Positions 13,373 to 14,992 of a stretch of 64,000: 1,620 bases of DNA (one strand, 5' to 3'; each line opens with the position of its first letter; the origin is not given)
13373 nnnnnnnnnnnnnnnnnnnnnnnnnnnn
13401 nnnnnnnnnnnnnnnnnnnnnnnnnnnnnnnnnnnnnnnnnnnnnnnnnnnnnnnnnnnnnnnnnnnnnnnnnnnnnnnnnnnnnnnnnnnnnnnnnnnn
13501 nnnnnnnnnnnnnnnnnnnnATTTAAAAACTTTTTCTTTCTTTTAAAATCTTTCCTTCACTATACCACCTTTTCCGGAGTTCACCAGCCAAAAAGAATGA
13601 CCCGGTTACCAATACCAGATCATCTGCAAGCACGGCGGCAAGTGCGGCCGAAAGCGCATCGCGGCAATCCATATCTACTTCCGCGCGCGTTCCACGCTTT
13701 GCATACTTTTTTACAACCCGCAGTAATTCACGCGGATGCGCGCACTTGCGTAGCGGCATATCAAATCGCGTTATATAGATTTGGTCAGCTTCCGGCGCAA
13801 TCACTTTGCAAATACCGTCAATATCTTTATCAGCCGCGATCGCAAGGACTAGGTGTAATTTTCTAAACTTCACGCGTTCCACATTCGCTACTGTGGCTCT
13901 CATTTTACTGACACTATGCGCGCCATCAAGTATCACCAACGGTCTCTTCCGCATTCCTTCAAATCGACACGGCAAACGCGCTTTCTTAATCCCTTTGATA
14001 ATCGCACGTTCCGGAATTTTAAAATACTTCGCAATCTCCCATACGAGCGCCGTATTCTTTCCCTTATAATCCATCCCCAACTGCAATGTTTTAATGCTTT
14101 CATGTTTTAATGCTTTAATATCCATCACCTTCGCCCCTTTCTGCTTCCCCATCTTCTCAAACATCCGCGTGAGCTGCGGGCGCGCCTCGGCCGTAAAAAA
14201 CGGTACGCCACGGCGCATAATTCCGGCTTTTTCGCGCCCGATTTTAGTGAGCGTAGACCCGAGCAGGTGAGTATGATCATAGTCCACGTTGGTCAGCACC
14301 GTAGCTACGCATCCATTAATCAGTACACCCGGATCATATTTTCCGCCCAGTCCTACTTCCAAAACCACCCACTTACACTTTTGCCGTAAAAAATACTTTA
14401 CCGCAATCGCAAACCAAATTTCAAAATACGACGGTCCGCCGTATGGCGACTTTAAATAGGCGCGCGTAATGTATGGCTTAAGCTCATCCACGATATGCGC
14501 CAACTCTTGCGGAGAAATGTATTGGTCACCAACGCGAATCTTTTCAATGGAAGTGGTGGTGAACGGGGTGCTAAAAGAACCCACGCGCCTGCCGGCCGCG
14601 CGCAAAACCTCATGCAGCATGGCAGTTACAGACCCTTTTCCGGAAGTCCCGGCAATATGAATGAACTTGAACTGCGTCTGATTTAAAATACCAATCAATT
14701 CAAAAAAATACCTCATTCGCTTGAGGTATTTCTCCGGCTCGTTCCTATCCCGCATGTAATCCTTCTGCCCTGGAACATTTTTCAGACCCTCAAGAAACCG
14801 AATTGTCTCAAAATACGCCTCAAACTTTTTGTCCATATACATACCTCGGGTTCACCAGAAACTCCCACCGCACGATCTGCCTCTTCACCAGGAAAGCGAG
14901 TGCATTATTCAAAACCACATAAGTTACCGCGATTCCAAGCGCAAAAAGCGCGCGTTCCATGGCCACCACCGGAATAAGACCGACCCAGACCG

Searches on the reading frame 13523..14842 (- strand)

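Call 82: search_protein_families(library=pfam, proteins=[window:13523-14842:-], max_evalue=0.0001)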
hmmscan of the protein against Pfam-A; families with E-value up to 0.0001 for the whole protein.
window:13523-14842:- (439 aa): 2 families
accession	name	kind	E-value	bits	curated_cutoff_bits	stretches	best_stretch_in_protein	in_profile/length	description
PF02875.26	Mur_ligase_C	-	3.9e-16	60.5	28.4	1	293-416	2-127/127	Mur ligase, glutamate ligase domain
PF08245.18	Mur_ligase_M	-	2.3e-06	28.2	24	1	63-264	1-168/200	Mur ligase middle domain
